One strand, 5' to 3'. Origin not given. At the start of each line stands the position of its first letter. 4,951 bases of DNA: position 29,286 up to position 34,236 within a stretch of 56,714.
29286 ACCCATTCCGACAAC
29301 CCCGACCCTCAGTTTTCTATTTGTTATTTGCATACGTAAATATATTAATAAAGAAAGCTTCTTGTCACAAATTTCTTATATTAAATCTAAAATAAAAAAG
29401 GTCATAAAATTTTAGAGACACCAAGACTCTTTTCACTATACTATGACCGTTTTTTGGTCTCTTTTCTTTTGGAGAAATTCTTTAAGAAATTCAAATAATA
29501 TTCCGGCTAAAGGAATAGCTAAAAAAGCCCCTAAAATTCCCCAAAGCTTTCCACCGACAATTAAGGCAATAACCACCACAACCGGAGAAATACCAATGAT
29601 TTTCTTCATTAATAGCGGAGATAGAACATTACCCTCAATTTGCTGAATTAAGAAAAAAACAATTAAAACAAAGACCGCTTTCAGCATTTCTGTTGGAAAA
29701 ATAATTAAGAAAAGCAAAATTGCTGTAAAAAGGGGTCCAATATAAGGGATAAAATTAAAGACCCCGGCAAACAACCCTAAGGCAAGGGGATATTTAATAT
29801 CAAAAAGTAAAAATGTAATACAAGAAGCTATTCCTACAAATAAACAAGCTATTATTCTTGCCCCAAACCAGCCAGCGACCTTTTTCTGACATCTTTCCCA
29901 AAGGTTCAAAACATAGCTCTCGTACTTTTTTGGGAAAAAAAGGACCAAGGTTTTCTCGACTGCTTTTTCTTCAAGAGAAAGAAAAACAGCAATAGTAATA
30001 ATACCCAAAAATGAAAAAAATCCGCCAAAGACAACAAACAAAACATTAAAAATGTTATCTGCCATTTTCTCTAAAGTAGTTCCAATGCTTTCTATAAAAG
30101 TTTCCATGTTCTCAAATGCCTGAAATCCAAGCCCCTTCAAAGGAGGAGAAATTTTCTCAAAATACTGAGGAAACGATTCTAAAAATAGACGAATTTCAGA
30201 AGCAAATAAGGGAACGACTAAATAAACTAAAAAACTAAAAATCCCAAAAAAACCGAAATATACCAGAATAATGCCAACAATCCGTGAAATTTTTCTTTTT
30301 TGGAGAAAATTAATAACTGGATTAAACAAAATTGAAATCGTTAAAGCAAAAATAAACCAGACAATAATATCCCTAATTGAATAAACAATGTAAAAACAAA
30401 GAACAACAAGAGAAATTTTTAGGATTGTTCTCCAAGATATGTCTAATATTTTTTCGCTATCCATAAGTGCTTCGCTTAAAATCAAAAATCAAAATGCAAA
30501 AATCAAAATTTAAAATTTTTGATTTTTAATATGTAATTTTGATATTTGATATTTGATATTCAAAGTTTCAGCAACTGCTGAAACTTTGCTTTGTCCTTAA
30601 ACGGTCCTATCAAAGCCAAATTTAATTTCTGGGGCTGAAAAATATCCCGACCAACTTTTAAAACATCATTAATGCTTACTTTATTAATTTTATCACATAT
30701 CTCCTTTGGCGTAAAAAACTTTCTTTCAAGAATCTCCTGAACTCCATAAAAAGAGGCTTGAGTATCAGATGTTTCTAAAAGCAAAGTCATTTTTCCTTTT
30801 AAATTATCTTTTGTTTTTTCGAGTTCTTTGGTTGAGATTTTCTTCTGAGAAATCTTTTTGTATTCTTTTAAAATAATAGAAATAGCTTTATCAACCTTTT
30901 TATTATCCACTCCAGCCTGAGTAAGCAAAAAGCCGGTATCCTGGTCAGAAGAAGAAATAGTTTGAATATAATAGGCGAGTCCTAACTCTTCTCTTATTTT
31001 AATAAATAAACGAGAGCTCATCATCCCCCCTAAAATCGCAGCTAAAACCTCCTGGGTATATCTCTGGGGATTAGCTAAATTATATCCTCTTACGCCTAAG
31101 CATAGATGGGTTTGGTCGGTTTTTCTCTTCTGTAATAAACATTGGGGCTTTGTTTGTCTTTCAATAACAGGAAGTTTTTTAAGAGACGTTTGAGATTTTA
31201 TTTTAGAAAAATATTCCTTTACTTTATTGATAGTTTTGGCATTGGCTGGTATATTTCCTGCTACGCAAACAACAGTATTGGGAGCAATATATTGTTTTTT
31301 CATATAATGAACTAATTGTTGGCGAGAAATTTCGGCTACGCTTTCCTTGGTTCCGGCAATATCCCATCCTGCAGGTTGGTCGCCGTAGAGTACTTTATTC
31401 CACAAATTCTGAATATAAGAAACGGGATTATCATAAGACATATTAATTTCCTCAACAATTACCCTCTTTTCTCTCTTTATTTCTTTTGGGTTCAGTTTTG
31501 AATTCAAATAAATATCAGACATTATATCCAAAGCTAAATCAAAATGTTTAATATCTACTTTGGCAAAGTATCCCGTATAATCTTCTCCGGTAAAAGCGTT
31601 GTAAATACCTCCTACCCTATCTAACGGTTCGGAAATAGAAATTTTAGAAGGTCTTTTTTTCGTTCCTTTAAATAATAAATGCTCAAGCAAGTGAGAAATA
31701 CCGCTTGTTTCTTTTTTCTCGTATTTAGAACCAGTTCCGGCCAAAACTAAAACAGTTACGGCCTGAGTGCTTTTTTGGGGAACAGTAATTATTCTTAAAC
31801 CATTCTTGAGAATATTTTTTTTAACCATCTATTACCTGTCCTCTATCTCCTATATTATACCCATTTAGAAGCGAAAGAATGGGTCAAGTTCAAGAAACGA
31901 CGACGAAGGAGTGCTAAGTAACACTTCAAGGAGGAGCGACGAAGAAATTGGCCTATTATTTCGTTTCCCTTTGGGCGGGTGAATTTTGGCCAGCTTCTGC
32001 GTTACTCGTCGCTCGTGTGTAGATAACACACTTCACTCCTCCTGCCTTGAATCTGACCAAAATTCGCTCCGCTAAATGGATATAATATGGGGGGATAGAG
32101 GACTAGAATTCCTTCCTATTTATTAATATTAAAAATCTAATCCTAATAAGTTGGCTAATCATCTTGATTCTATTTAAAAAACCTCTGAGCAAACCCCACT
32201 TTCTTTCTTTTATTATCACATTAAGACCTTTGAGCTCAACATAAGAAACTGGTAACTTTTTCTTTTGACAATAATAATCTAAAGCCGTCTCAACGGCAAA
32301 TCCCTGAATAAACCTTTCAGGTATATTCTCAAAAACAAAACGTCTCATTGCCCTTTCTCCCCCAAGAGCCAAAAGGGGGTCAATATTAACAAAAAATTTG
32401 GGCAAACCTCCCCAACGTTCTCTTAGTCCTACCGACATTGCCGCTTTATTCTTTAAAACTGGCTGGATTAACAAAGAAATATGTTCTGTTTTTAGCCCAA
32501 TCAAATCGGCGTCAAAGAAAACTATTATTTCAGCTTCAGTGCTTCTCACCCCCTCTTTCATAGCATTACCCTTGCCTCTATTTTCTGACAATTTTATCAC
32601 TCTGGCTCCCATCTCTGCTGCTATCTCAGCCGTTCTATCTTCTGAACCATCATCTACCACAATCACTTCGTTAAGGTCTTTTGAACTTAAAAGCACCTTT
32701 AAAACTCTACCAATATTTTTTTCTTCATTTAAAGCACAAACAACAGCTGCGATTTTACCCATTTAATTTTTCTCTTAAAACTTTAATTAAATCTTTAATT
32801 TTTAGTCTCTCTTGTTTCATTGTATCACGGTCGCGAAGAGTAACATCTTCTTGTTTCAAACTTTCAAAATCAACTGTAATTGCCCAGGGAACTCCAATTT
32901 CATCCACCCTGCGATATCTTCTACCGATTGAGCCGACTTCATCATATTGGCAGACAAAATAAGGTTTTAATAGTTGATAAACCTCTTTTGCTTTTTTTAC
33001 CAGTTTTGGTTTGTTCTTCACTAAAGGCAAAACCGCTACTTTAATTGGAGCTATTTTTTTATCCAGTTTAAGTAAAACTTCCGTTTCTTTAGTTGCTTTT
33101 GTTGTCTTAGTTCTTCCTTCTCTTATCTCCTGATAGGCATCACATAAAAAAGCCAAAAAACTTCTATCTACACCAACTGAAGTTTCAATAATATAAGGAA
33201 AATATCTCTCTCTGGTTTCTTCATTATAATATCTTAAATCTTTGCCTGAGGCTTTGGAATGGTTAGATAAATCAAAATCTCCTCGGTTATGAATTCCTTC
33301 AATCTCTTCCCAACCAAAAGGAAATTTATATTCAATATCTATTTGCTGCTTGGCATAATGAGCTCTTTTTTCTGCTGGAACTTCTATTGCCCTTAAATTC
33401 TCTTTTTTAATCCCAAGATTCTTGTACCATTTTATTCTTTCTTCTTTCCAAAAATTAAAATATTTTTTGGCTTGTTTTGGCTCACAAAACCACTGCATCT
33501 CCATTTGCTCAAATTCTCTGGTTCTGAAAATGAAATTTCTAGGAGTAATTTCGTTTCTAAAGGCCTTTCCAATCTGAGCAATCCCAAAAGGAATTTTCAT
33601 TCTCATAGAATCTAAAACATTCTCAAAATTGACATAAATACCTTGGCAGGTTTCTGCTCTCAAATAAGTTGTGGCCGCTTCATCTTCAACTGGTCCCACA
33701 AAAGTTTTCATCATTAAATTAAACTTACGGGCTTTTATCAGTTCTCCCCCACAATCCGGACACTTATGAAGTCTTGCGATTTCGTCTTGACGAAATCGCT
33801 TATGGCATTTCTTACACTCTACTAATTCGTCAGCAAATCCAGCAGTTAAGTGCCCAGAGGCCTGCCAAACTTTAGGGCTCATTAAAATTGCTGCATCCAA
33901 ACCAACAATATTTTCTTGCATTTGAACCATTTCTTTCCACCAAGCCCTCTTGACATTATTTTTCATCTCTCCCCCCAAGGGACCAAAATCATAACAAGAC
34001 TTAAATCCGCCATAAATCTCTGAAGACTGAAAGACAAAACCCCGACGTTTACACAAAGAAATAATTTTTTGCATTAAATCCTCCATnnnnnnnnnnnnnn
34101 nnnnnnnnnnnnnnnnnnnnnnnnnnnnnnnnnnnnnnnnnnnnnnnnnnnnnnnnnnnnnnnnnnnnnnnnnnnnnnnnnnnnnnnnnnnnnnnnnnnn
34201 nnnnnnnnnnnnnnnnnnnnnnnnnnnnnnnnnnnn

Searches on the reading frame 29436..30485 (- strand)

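Call 14: search_protein_families(library=pfam, proteins=[window:29436-30485:-], max_evalue=0.001)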
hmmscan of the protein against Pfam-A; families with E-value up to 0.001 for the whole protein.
window:29436-30485:- (349 aa): 1 family
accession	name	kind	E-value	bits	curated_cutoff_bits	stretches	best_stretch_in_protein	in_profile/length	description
PF01594.21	AI-2E_transport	-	2e-64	218.3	34.3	1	24-337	5-326/327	AI-2E family transporter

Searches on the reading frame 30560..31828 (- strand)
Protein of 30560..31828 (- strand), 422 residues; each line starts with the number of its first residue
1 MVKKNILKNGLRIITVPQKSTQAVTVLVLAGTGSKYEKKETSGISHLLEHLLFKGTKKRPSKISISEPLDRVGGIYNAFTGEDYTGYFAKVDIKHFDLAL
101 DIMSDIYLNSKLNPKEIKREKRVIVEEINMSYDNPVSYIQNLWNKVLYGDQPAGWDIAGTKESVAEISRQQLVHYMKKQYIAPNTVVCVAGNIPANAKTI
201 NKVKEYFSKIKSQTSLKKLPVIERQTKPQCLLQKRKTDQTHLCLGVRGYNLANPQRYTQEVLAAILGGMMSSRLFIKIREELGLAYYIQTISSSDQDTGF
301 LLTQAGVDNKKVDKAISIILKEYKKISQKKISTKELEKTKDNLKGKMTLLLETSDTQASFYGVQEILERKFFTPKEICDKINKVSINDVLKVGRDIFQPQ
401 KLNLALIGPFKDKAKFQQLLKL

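Call 14: search_protein_families(library=pfam, proteins=[window:30560-31828:-], max_evalue=0.001)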
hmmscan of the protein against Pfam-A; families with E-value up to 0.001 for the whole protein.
window:30560-31828:- (422 aa): 2 families
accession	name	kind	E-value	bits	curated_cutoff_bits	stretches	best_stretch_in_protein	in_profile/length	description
PF05193.26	Peptidase_M16_C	-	2.7e-37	128.8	23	1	167-343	2-181/181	Peptidase M16 inactive domain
PF00675.25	Peptidase_M16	-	9.6e-34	116.9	22.3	1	13-160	2-148/149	Insulinase (Peptidase family M16)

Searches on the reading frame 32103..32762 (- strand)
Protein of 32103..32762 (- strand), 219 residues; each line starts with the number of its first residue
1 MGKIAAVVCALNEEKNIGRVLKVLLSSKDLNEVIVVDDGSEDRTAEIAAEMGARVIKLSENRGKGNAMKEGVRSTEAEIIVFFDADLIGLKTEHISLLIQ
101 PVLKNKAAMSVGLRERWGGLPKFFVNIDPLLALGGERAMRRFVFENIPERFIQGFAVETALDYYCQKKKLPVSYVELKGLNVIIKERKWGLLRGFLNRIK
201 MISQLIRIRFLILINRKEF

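Call 14: search_protein_families(library=pfam, proteins=[window:32103-32762:-], max_evalue=0.001)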
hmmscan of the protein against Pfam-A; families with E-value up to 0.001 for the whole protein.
window:32103-32762:- (219 aa): 3 families
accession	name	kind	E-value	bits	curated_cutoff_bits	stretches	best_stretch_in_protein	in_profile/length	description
PF00535.33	Glycos_transf_2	-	7.8e-25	88.2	23.3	1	7-127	3-128/168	Glycosyl transferase family 2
PF13641.12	Glyco_tranf_2_3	-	4.2e-08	33.9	27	1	4-117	3-125/230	Glycosyltransferase like family 2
PF12804.13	NTP_transf_3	-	7.4e-05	23.4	27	1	11-112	21-121/160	MobA-like NTP transferase domain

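Call 62: search_protein_families(library=ncbifam, proteins=[window:32103-32762:-], max_evalue=0.001)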
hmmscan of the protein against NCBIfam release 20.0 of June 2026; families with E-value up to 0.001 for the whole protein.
window:32103-32762:- (219 aa): 18 families
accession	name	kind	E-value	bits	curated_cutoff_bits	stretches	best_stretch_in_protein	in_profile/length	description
NF010496.0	PRK13915.1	equivalog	1.7e-24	86.5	262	1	3-107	32-147/307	glucosyl-3-phosphoglycerate synthase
TIGR04182.1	glyco_TIGR04182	equivalog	2e-20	73.3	325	1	4-114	2-109/293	S-layer glycoprotein N-glycosyltransferase AglJ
TIGR04283.1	glyco_like_mftF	equivalog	6.4e-16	58.6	182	1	6-98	3-93/221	TIGR04283 family arsenosugar biosynthesis glycosyltransferase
TIGR03937.1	PgaC_IcaA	equivalog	7.4e-14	51.5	422.3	1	3-107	46-155/407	poly-beta-1,6-N-acetyl-D-glucosamine synthase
TIGR03965.1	mycofact_glyco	equivalog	4.2e-13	49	280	1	4-88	76-166/467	mycofactocin biosynthesis glycosyltransferase MftF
NF041391.1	DPhHxTase_Halo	equivalog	2.1e-12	46.5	375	1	10-86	3-78/213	dolichyl-phosphate hexose transferase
NF058614.1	PPMAGASynPpgS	equivalog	9.7e-12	44.8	370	1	6-114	4-113/226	polyprenyl-phospho-N-acetylgalactosaminyl synthase PpgS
NF041875.1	EPS_EpsD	equivalog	8.2e-09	35.3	370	1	10-88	7-91/325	exopolysaccharide biosynthesis glycosyltransferase EpsD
TIGR03469.1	HpnB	hypoth_equivalog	3e-07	29.8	379.25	1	3-109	45-167/386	hopene-associated glycosyltransferase HpnB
NF047588.1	GlcsyltransPgfSStrep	equivalog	2.1e-06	27.2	500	1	3-88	2-97/308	glycosyltransferase PgfS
NF050819.1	PolSacchBiosHfsG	equivalog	2.2e-06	27.1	500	1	20-109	28-124/302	polysaccharide biosynthesis protein HfsG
NF007482.0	PRK10073.1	equivalog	6.7e-06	25.3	423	1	3-86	7-95/334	glycosyltransferase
NF038302.1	EPS_HpsE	equivalog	1.6e-05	24.1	300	1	5-88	4-98/307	hormogonium polysaccharide biosynthesis glycosyltransferase HpsE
NF007986.1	PRK10714.1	equivalog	1.9e-05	23.8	529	1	3-96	7-109/316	undecaprenyl-phosphate 4-deoxy-4-formamido-L-arabinose transferase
NF041865.1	EpsU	equivalog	2e-05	23.8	700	1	6-86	43-132/394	exopolysaccharide biosynthesis GT2 family glycosyltransferase EpsU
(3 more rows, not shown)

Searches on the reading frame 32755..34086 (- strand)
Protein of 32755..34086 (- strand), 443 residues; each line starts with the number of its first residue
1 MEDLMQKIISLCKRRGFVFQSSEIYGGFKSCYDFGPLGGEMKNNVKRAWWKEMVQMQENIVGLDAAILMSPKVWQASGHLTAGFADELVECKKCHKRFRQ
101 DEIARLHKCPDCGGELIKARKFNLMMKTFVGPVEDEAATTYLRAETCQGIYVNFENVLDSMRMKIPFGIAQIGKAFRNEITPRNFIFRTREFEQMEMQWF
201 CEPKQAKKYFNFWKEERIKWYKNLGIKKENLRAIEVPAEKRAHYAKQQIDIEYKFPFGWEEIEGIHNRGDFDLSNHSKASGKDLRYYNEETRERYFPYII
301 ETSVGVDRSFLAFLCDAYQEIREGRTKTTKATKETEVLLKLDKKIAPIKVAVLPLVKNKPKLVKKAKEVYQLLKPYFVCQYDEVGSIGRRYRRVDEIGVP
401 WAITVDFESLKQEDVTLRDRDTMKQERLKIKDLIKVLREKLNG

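Call 14: search_protein_families(library=pfam, proteins=[window:32755-34086:-], max_evalue=0.001)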
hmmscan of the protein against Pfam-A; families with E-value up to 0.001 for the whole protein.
window:32755-34086:- (443 aa): 3 families
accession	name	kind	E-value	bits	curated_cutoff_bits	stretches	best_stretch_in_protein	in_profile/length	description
PF03129.25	HGTP_anticodon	-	6.1e-21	74.8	21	1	349-440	1-94/94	Anticodon binding domain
PF00587.30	tRNA-synt_2b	-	2.3e-17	64.1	29.3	1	134-313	4-175/179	tRNA synthetase class II core domain (G, H, P, S and T)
PF23455.1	DUF7129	-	0.00042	20.4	30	1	90-116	13-37/45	Domain of unknown function (DUF7129)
